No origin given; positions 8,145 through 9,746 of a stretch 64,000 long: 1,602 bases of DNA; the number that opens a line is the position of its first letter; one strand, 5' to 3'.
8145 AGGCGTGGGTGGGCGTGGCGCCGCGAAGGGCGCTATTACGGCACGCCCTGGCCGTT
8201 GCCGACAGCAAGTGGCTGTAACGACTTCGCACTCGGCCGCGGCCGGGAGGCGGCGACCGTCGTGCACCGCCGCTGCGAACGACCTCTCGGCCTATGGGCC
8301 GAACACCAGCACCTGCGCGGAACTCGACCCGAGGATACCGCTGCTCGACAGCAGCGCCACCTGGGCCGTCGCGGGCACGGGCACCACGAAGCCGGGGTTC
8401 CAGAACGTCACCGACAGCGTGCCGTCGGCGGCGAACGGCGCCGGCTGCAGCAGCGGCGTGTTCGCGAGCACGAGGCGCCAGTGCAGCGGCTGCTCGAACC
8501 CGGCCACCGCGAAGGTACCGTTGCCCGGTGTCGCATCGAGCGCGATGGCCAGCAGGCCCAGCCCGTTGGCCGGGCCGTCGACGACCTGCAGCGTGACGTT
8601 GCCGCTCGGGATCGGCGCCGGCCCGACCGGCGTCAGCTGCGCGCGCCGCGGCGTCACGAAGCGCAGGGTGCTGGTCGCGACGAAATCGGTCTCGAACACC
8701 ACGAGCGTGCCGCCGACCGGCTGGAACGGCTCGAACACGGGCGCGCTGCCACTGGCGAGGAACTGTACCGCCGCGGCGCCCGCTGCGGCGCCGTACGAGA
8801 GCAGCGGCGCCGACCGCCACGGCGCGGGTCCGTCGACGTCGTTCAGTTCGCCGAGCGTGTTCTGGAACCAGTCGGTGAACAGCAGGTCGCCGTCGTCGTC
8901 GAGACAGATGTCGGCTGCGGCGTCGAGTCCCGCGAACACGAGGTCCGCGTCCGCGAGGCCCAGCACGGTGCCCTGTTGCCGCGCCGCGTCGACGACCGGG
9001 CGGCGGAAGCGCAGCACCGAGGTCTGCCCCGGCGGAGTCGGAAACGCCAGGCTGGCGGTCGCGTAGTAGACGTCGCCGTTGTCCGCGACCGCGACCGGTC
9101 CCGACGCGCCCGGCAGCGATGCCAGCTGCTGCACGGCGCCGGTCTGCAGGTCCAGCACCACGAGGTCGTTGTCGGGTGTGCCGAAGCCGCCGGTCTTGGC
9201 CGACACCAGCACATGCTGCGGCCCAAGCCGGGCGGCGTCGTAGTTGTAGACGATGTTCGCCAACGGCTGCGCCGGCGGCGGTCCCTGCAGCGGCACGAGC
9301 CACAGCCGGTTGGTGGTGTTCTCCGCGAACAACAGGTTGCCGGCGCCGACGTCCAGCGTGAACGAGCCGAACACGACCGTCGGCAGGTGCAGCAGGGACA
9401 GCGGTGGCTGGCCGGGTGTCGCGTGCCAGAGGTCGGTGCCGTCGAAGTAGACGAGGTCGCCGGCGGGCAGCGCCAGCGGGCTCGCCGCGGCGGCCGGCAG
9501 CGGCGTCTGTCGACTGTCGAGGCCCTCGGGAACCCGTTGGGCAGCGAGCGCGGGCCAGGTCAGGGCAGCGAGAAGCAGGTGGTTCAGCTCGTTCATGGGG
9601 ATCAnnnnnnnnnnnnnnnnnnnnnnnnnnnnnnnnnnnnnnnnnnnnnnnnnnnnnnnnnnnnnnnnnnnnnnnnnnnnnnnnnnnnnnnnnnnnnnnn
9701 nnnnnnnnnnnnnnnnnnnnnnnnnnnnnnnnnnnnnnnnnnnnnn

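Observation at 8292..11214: Cobalamin riboswitch driving two paralogous secreted propeller proteins of unknown function (candidate undescribed B12-capture system)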

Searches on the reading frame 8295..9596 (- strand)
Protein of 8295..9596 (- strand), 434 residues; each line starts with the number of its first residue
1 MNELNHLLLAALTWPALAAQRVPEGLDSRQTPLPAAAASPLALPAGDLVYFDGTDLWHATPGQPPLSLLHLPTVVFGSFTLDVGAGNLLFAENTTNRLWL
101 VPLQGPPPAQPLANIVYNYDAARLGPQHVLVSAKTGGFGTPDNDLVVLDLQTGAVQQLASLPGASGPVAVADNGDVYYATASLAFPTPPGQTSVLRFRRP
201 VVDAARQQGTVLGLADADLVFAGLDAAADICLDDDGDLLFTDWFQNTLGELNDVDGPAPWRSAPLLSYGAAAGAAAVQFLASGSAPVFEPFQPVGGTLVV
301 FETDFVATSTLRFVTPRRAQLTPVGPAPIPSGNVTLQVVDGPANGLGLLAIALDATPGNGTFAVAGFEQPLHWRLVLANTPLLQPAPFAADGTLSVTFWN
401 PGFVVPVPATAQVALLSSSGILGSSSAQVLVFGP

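Call 6: search_protein_families(library=pfam, proteins=[window:8295-9596:-], max_evalue=0.01)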
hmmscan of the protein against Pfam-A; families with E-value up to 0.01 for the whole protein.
window:8295-9596:- (434 aa): 0 families

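Call 7: search_protein_families(library=ncbifam, proteins=[window:8295-9596:-], max_evalue=0.01)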
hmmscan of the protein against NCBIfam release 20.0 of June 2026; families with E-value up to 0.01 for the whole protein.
window:8295-9596:- (434 aa): 0 families

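Call 19: find_homologous_proteins(query=window:8295-9596:-)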
Query window:8295-9596:- (434 aa): 168 proteins with E <= 0.001 among 8000 candidates; the best 120 are listed.
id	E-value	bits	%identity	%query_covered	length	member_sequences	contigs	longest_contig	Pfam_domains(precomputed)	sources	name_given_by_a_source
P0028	3.0e-280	948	100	100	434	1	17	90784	-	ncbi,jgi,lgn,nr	ncbi:MAG: hypothetical protein JNM25_02530 [Planctomycetes bacterium]|nr:hypothetical protein [Planc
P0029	3.8e-241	819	87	100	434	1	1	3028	-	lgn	-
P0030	2.6e-197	675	75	95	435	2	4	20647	-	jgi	-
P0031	1.3e-192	659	72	99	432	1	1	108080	-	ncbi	-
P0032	5.7e-187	640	71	100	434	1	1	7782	-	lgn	-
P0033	4.8e-172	591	68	95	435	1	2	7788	-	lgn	-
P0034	7.3e-165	568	83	73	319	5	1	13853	-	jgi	jgi:hypothetical protein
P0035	1.2e-158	547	61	100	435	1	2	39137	-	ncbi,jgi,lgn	jgi:hypothetical protein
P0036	1.9e-144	500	59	95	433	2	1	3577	-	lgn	-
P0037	1.9e-141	490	56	98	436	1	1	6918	-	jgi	jgi:hypothetical protein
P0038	7.7e-140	485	59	99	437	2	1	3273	-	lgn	-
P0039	1.1e-126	442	52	98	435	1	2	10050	-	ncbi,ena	-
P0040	1.9e-125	438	54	96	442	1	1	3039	-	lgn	-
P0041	1.1e-124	435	55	100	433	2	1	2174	-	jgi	jgi:hypothetical protein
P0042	6.6e-124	433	53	95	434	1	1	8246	-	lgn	-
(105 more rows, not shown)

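Call 30: predict_structure(alignment_id=A2)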
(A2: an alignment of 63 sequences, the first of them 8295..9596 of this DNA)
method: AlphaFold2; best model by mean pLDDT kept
length: 434 residues; sequences in the alignment: 63
mean_pLDDT: 94.1   pTM: 0.90
mean pLDDT of the five models: 94.1, 93.7, 93.1, 92.9, 92.9
residues with pLDDT >= 90: 372; 70-90: 59; 50-70: 3; < 50: 0
segments of 3 or more residues with pLDDT < 50: none
pLDDT, mean of each block of 10 residues (from residue 1): 77 73 94 96 95 98 97 97 97 97 97 97 98 93 97 98 95 97 84 97 98 98 94 96 94 95 92 94 88 95 94 97 89 96 97 95 91 94 96 95 95 96 96 93
secondary structure, 60 per line:
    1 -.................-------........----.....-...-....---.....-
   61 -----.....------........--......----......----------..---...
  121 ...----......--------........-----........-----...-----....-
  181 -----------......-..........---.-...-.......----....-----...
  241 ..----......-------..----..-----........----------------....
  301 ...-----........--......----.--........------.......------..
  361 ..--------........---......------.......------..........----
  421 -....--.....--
elements in order: H2-18 E26-33 E38-42 E48-51 E55-59 E66-70 E77-84 E87-92 E97-102 E118-123 E128-133 E142-149 E155-162 E168-170 E176-179 E192-197 H199-208 E218-224 E229-232 E238-242 E247-252 E273-280 E297-303 E309-316 E319-324 E332-339 E346-352 E359-362 E371-374 H375-378 E382-387 E394-400 E407-416 E422-425 E428-432

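Call 34: search_solved_structures(query=A2, max_evalue=10)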
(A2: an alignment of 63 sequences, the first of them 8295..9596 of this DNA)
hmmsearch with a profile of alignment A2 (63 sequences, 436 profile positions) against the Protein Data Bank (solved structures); distinct sequences matched with E-value up to 10: 29.
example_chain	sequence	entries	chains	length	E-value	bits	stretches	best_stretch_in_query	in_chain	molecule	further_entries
6f0t_A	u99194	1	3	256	3.3e-09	39.2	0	217-256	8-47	Pizza6-SFW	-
6f0s_A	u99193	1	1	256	3.6e-09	39.1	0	217-254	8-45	Pizza6-SYW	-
6qsd_A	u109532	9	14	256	4.1e-09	38.9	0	217-256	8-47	Pizza6S | Pizza6-S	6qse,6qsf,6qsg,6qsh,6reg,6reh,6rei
6f0q_A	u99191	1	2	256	4.3e-09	38.8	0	217-254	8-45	Pizza6-AYW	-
6i37_A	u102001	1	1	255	6.3e-09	38.3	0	218-256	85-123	nv1Pizza6-AYW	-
6i3b_A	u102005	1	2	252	6.4e-09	38.3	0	218-256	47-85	cPizza6-AYW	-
7zpz_A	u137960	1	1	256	2.8e-08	36.2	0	218-256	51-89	Pizza6-TSR-TSH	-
7zpw_A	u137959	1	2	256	3.1e-08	36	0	218-258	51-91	Pizza6-TSK-TSH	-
7zqg_A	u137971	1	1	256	4.3e-08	35.5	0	218-258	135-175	Pizza6-KSH-TSH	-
7zq2_A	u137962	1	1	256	7.1e-08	34.8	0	218-258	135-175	Pizza6-RSH-TSH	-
6i3a_A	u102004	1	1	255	9.9e-08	34.4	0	218-260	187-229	v22Pizza6-AYW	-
6i38_A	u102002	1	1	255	1.1e-07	34.2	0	217-256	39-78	nv2Pizza6-AYW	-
6i39_A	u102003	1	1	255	1.2e-07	34.1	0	218-259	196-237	v31Pizza6-AYW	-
6ren_A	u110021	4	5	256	2.7e-07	32.9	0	218-262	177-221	3fPizza6-SH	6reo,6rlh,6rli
4zcn_A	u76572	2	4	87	0.016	17.2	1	217-255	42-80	nvPizza2-S16S58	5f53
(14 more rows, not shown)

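Call 39: fold_search(model_id=the predicted structure, library=pdb)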
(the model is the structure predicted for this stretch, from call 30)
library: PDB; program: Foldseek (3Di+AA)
matches with E <= 10: 1275; with E <= 0.001: 200
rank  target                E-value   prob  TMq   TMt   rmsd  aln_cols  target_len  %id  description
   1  1l0q_A                2.6e-08  1.00  0.39  0.42  14.6       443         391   12  Tandem YVTN beta-propeller and PKD domains from an archaeal surface layer protein (released 2002-11-06)
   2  3e5z_A                9.6e-07  1.00  0.44  0.63   5.7       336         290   12  X-Ray structure of the putative gluconolactonase in protein family PF08450. Northeast Structural Genomics Consortium t (released 2008-09-30)
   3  9pvp                  1.3e-06  1.00  0.23  0.07  29.3       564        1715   11  Cryo-EM structure of receptor tyrosine kinase ROS1 extracellular domain (released 2026-02-25)
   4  9oz1_A                1.5e-06  1.00  0.35  0.21  20.0       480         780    9  Cryo-EM structure of chicken ROS1 in apo-state. Cryo-EM refinement is focused on the "leg" region of chicken ROS1. (released 2026-02-25)
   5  3ott_B                1.9e-06  1.00  0.42  0.28   7.8       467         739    7  Crystal Structure of the extracellular domain of the putative one component system BT4673 from B. thetaiotaomicron (released 2011-08-10)
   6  3va6_B                2.7e-06  1.00  0.41  0.27   7.8       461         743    8  Crystal Structure of the extracellular domain of the putative hybrid two component system BT4673 from B. thetaiotaomic (released 2012-06-13)
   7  2p4o                  3.0e-06  1.00  0.45  0.62   7.7       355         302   11  CRYSTAL STRUCTURE OF A PUTATIVE LACTONASE OF THE SMP-30/GLUCONOLACTONASE/LRE-LIKE REGION FAMILY (NPUN_F0524) FROM NOSTOC (released 2007-04-17)
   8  22gu                  3.4e-06  1.00  0.43  0.66   5.4       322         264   12  Crystal structure of the CJ1041C protein from Campylobacter jejuni in complex with Ca2+ in space group P212121 (released 2026-04-01)
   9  6s5u_A                3.8e-06  1.00  0.43  0.58   5.8       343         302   12  Strictosidine Synthase from Ophiorrhiza pumila in complex with N-[2-(1H-Indol-3-yl)ethyl]-3-methyl-1-butanamine (released 2020-04-08)
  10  6vyc_B                4.0e-06  1.00  0.39  0.49   7.6       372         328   11  Crystal structure of WD-repeat domain of human WDR91 (released 2020-03-25)
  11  4a0p_A                4.2e-06  1.00  0.37  0.27   3.9       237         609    9  Crystal structure of LRP6P3E3P4E4 (released 2011-10-26)
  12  4a2l_D                4.2e-06  1.00  0.37  0.23  14.2       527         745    9  Structure of the periplasmic domain of the heparin and heparan sulphate sensing hybrid two component system BT4663 in  (released 2012-05-02)
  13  8djf                  4.4e-06  1.00  0.31  0.42  12.2       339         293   12  Crystal structure of RPA3624, a beta-propeller lactonase from Rhodopseudomonas palustris, with active-site bound tetrahe (released 2023-01-11)
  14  6s5u_E                4.6e-06  1.00  0.43  0.58   5.6       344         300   13  Strictosidine Synthase from Ophiorrhiza pumila in complex with N-[2-(1H-Indol-3-yl)ethyl]-3-methyl-1-butanamine (released 2020-04-08)
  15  6s5u_C                5.0e-06  1.00  0.43  0.58   5.6       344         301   13  Strictosidine Synthase from Ophiorrhiza pumila in complex with N-[2-(1H-Indol-3-yl)ethyl]-3-methyl-1-butanamine (released 2020-04-08)
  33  8bn0                  1.2e-05  1.00  0.38  0.46   7.9       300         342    8  Bacteroides thetaiotaomicron surface protein BT1954 bound to (released 2023-08-16)
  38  8bai_B                1.6e-05  1.00  0.37  0.48   8.0       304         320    8  The surface-exposed lipo-protein of BtuG2 in complex with cyanocobalamin. (released 2023-10-25)
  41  8ptf                  1.6e-05  1.00  0.32  0.39  11.1       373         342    9  The surface-exposed lipo-protein of BtuG2 in complex with cyanocobalamin. (released 2024-07-24)
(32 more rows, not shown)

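Call 40: find_related_loci(query=A2, collection=genome_contigs, flank=10000)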
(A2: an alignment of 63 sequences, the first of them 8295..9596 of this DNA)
Query A2 (434 aa) in genome_contigs; peptide patterns used: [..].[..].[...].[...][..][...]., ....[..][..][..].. (x = any residue, [..] = any of these).
316 stretches matched a pattern; 52 encode a relative of the query (tblastn E <= 1e-3); 52 distinct loci.
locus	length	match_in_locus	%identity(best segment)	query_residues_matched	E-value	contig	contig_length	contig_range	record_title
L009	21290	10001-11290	72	3-433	0e+0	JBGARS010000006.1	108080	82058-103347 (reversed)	MAG: Planctomycetota bacterium isolate MAG_AAO_AS.17 AAOAS-17_NODE_6_length_108080_cov_5.845479, whole genome shotgun se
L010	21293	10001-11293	59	4-433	4e-132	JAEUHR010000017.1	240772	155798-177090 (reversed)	MAG: Planctomycetota bacterium isolate new MAG-22 k141_2781566, whole genome shotgun sequence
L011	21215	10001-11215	51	16-420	2e-110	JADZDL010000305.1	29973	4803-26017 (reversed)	MAG: Planctomycetota bacterium isolate SJ778 c_000000911637, whole genome shotgun sequence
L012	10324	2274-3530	48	16-433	7e-110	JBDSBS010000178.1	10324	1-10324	MAG: Planctomycetota bacterium isolate cluster1_bin.139 k127_8934255, whole genome shotgun sequence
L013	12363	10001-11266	49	15-433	6e-110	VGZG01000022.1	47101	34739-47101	MAG: Planctomycetota bacterium isolate K_Offshore_80m_m1_186 K_Offshore_80m_m1_186_Ga0194132_10001492, whole genome shot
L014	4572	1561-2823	49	15-432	5e-110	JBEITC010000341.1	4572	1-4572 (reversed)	MAG: Planctomycetota bacterium isolate Sample-108-S8-bin-105 Sample_108_S8-bin_105-k141_92569, whole genome shotgun sequ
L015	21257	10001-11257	48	16-434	3e-108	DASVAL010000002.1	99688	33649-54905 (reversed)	MAG TPA_asm: Planctomycetota bacterium isolate SMAG_U1950 k141_1352990, whole genome shotgun sequence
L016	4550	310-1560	47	17-433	3e-106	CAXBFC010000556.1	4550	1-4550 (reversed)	MAG TPA_asm: uncultured bacterium isolate ERR2762127_binner23_Refined_22 genome assembly, contig: ERZ3421847.7047, whole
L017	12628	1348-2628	46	15-434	9e-106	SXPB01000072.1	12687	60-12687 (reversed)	MAG: Planctomycetia bacterium isolate F1-120-MAGs241 F1-120__c160093, whole genome shotgun sequence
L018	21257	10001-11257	47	17-434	1e-105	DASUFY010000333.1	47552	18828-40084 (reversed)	MAG TPA_asm: Planctomycetota bacterium isolate SMAG_U1391 k141_827852, whole genome shotgun sequence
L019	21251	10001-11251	47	17-433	3e-105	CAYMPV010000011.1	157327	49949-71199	MAG TPA_asm: uncultured candidatus Brocadiaceae bacterium isolate SRP329715_co2_17 genome assembly, contig: NODE_184_len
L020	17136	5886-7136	46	17-433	1e-104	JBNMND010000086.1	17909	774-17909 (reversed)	MAG: Planctomycetota bacterium isolate 3300054698_22 Ga0535670_0005335, whole genome shotgun sequence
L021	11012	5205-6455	49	19-434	2e-104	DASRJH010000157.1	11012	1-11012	MAG TPA_asm: Planctomycetota bacterium isolate SMAG_U10131 k141_2382096, whole genome shotgun sequence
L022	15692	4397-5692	48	7-434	7e-104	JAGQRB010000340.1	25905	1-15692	MAG: Planctomycetota bacterium isolate HKST-UBA81 k127_1450937, whole genome shotgun sequence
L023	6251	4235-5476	49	20-434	6e-104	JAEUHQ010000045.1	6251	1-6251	MAG: Planctomycetota bacterium isolate new MAG-21 k141_1705898, whole genome shotgun sequence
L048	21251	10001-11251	39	17-427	1e-75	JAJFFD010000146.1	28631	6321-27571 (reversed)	MAG: Planctomycetota bacterium isolate OFTM109 OFTM109_145, whole genome shotgun sequence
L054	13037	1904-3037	42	48-425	1e-62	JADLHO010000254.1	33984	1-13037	MAG: Planctomycetota bacterium isolate SJ480 c_000001609862, whole genome shotgun sequence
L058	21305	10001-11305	37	3-431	1e-59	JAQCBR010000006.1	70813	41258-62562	MAG: Planctomycetota bacterium isolate casp15-mb.161 NODE_448_length_70813_cov_0.102851, whole genome shotgun sequence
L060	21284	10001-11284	46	4-433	8e-94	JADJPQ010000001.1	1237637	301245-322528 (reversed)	MAG: Planctomycetota bacterium isolate Fred_18-Q3-R57-64_BATAC.530 tig00002018-10-12358610, whole genome shotgun sequenc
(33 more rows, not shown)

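Call 58: search_protein_representatives(alignment_id=A2)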
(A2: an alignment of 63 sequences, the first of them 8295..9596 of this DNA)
Query: 63 sequences, 436 profile positions. Proteins with E-value up to 0.001 (for the whole library): 1214; up to 1e-10: 523; up to 1e-30: 245. The best 150 are listed.
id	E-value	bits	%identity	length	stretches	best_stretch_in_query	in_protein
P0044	5.9e-185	631.6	-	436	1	7-436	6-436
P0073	4.3e-175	599.1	-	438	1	7-436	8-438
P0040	8.5e-174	594.8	-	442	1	8-435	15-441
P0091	1.8e-170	583.9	-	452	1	9-436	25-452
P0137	1.5e-165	567.6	-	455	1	7-435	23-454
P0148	2.0e-158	544.2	-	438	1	8-435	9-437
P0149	4.7e-157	539.7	-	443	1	7-435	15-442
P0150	4.6e-154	529.8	-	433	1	8-434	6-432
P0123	1.1e-153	528.5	-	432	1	8-436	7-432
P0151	2.4e-153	527.5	-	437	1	7-435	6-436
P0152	5.4e-150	516.4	-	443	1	8-435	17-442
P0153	4.6e-148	510.0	-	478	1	8-436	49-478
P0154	5.3e-148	509.8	-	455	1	11-435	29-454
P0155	4.5e-147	506.8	-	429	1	10-435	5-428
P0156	5.4e-143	493.3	-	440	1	7-435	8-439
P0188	5.2e-118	411.0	-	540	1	7-434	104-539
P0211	7.2e-62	226.0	-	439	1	5-433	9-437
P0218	1.7e-57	211.6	-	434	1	7-434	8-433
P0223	1.3e-55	205.4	-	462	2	112-429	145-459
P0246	5.1e-49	183.6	-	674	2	48-247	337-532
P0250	1.5e-48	182.1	-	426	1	3-434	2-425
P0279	1.7e-44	168.8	-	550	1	9-434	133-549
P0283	3.3e-43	164.5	-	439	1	5-433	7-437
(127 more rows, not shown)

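Call 59: find_encoding_contigs(protein=P0218, flank=6000, max_places=3)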
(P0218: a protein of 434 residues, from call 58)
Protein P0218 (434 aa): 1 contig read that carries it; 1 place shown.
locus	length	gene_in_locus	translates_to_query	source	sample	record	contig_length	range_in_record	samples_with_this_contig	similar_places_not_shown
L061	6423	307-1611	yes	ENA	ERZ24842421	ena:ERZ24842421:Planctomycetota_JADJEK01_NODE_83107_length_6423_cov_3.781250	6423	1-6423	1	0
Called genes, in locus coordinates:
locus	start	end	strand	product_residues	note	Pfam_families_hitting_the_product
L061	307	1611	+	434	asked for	-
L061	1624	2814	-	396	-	PF01244:Peptidase_M19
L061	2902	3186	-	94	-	PF01169:GDT1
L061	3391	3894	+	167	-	PF00210:Ferritin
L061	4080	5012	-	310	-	PF00291:PALP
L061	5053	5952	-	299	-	PF00132:Hexapep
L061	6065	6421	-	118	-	?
